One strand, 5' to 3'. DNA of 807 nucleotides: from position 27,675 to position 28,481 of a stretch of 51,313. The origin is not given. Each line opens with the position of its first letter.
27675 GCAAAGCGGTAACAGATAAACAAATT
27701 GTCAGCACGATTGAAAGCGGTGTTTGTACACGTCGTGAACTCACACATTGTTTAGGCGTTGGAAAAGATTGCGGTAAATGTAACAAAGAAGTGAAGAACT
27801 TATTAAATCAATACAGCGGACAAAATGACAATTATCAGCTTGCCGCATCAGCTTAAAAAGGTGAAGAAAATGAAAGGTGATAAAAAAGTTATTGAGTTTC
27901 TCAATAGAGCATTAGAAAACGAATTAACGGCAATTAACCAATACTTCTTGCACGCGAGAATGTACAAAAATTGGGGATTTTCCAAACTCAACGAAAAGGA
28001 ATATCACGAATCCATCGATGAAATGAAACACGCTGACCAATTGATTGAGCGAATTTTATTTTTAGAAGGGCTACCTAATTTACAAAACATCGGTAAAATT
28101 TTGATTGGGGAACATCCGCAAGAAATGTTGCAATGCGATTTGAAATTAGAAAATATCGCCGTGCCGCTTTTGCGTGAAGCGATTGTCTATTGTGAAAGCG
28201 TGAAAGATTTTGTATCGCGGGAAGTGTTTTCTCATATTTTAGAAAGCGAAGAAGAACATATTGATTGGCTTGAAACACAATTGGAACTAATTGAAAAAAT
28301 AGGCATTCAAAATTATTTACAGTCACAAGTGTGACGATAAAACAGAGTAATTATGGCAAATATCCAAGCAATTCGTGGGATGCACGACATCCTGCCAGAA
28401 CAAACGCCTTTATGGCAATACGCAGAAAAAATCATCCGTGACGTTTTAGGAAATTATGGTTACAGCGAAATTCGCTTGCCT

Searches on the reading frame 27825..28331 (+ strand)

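Call 68: search_protein_families(library=pfam, proteins=[window:27825-28331:+], max_evalue=0.000001)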
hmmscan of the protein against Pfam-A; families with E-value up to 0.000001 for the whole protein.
window:27825-28331:+ (169 aa): 1 family
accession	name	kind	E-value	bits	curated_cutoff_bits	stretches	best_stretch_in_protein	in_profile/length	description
PF00210.30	Ferritin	-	2.5e-38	131.6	24.5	1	23-159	1-142/142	Ferritin-like domain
